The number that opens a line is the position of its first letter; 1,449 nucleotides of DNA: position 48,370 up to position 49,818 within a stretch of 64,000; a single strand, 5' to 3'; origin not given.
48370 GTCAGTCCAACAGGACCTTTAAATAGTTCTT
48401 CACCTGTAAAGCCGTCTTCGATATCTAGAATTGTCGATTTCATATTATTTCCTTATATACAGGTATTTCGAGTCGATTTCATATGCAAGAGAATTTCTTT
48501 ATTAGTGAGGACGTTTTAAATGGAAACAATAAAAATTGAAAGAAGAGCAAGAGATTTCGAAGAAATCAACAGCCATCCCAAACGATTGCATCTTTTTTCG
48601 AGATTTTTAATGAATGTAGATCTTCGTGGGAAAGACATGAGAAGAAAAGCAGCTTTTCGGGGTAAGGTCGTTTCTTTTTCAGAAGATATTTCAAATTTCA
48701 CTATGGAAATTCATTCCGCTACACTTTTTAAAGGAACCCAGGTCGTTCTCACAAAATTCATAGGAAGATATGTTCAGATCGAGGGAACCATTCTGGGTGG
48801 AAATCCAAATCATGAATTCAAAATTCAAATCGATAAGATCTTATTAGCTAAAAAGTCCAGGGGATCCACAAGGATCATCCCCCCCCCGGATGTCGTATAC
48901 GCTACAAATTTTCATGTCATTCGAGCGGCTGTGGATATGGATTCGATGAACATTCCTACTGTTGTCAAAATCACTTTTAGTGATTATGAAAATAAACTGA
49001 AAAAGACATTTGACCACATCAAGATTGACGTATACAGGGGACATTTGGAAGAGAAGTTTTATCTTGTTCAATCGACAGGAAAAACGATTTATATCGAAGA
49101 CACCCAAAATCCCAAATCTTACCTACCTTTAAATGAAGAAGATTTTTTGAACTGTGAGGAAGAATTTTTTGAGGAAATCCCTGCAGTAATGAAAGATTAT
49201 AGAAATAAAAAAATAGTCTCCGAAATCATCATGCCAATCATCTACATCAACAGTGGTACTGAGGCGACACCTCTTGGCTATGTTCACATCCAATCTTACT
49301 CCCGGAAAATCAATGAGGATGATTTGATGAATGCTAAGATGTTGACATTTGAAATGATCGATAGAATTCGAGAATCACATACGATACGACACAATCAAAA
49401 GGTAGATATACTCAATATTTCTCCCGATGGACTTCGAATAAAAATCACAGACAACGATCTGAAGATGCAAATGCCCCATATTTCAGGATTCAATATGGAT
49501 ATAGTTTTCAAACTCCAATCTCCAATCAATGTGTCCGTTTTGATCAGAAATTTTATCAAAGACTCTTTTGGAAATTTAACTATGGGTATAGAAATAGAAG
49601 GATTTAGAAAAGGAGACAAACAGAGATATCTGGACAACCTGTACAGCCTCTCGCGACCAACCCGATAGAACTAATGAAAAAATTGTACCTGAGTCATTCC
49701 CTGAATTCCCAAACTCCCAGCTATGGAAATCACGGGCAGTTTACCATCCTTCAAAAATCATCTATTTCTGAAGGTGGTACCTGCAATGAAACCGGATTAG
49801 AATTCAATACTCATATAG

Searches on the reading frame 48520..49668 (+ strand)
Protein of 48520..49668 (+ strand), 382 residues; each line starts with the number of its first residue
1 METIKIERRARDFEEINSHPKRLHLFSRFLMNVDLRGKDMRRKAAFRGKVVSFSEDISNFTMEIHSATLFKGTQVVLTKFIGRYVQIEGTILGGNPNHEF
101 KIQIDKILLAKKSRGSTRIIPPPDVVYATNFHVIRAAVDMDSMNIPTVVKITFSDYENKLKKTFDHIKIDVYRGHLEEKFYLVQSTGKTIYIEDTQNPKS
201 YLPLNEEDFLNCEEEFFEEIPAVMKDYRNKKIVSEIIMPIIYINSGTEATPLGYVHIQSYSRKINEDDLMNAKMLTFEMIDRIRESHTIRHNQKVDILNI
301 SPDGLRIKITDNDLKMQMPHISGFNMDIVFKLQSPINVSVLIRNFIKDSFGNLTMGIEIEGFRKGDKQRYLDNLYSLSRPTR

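Call 7: search_protein_families(library=pfam, proteins=[window:48520-49668:+])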
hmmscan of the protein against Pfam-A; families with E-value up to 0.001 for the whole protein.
window:48520-49668:+ (382 aa): 1 family
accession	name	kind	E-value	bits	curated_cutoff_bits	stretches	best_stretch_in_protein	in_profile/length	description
PF07614.16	DUF1577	-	2.7e-56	191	25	1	21-274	1-255/256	Protein of unknown function (DUF1577)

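Call 10: list_cluster_members(proteins=[P0001, window:48520-49668:+, window:17225-18241:+])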
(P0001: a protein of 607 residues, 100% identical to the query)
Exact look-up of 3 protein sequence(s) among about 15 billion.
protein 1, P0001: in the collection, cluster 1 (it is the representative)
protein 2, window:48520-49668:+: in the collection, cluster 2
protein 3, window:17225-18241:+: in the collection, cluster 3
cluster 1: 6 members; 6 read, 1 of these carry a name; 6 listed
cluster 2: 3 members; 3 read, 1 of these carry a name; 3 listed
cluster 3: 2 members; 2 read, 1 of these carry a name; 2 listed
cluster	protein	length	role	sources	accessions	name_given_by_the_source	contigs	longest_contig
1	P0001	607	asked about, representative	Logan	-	-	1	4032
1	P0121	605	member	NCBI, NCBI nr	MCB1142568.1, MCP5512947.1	MAG: ABC transporter substrate-binding protein [Leptospiraceae bacterium] | ABC transporter substrate-binding protein [Leptospiraceae bacterium]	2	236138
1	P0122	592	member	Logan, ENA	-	-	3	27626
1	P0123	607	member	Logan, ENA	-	-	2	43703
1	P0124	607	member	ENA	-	-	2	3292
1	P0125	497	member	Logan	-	-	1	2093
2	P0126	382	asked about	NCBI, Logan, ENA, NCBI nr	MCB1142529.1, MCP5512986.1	MAG: DUF1577 domain-containing protein [Leptospiraceae bacterium] | DUF1577 domain-containing protein [Leptospiraceae bacterium]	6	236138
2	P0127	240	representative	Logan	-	-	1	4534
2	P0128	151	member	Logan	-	-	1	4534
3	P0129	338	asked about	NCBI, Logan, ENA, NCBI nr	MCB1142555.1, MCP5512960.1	MAG: M48 family metalloprotease [Leptospiraceae bacterium] | M48 family metalloprotease [Leptospiraceae bacterium]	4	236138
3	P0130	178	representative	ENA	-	-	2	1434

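Call 24: find_encoding_contigs(protein=window:48520-49668:+, flank=500, max_places=10)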
Protein window:48520-49668:+ (382 aa): 14 contigs read that carry it; 8 places shown.
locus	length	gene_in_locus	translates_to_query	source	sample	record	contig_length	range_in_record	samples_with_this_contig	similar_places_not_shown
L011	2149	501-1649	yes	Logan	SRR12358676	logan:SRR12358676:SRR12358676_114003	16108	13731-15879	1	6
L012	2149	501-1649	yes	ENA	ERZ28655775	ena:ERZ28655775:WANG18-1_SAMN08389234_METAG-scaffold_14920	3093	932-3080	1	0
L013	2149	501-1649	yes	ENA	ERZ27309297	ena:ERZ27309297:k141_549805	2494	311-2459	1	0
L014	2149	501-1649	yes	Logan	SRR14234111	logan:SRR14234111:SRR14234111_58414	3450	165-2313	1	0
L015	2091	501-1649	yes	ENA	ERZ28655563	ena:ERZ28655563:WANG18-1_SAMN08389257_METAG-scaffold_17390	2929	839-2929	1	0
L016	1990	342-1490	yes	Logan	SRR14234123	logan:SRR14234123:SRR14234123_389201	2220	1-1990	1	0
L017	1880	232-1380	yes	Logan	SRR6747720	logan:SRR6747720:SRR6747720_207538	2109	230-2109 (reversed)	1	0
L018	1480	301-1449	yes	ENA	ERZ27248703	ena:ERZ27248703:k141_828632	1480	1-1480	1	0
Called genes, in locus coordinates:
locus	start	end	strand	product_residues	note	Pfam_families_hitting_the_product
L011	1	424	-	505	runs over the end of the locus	PF00478:IMPDH, PF00571:CBS (faint), PF01070:FMN_dh (weak), PF03060:NMO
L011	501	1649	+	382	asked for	PF07614:DUF1577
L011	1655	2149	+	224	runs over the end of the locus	PF04199:Cyclase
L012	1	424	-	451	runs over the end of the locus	?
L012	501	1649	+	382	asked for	PF07614:DUF1577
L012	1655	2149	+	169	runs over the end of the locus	?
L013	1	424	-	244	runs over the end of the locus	?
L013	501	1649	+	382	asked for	PF07614:DUF1577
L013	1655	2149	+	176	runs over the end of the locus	?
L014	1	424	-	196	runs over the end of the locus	?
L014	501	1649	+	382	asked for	PF07614:DUF1577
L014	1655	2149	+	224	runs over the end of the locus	PF04199:Cyclase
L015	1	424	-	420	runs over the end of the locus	?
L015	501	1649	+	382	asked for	PF07614:DUF1577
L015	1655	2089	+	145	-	?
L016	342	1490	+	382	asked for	PF07614:DUF1577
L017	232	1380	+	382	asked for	PF07614:DUF1577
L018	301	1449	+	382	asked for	PF07614:DUF1577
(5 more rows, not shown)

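Call 31: find_homologous_proteins(query=window:48520-49668:+)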
Query window:48520-49668:+ (382 aa): 34 proteins with E <= 0.001 among 1847 candidates.
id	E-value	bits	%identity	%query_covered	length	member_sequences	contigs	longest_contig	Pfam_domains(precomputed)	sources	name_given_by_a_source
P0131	3.6e-188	643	77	100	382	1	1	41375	PF07614.18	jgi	jgi:RNase P/RNase MRP subunit p29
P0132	1.3e-161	556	65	100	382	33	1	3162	PF07614.18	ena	-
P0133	1.9e-157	542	63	100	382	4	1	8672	PF07614.18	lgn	-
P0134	2.0e-157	542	65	100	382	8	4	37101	PF07614.18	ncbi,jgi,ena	jgi:hypothetical protein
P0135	2.0e-157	542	64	100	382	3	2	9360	PF07614.18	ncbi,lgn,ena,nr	ncbi:MAG: DUF1577 domain-containing protein [Spirochaetia bacterium]|nr:DUF1577 domain-containing pr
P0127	1.9e-153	529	100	63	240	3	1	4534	PF07614.18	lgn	-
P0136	5.9e-137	475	57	100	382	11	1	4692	PF07614.18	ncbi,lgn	-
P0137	4.4e-131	455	55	100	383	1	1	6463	PF07614.18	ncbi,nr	ncbi:MAG: DUF1577 domain-containing protein [Leptospiraceae bacterium]|nr:DUF1577 domain-containing 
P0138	1.5e-118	414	48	99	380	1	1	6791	PF07614.18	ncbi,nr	ncbi:MAG: DUF1577 domain-containing protein [Leptospiraceae bacterium]|nr:DUF1577 domain-containing 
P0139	6.4e-118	412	52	99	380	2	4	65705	PF07614.18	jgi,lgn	jgi:hypothetical protein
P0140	1.9e-114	401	51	99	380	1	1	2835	PF07614.18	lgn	-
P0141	3.5e-112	393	50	99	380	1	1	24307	PF07614.18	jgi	jgi:hypothetical protein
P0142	3.0e-102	360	46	96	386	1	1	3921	PF07614.18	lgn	-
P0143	5.0e-101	356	55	80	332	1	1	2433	PF07614.18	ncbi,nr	ncbi:MAG TPA: DUF1577 domain-containing protein, partial [Leptospiraceae bacterium]|nr:DUF1577 domai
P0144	2.5e-100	354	46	99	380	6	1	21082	PF07614.18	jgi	-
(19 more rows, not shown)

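Call 33: find_encoding_contigs(protein=P0131, flank=300, max_places=3)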
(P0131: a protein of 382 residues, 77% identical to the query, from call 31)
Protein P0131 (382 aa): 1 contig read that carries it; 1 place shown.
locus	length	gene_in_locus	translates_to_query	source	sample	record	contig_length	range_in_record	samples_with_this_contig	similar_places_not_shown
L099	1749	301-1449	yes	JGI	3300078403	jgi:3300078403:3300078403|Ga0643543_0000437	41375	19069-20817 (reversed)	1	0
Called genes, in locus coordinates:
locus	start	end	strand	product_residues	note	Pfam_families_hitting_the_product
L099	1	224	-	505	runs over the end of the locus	PF00478:IMPDH, PF00571:CBS (weak), PF01070:FMN_dh (faint), PF03060:NMO (weak)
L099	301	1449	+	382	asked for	PF07614:DUF1577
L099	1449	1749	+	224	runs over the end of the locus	PF04199:Cyclase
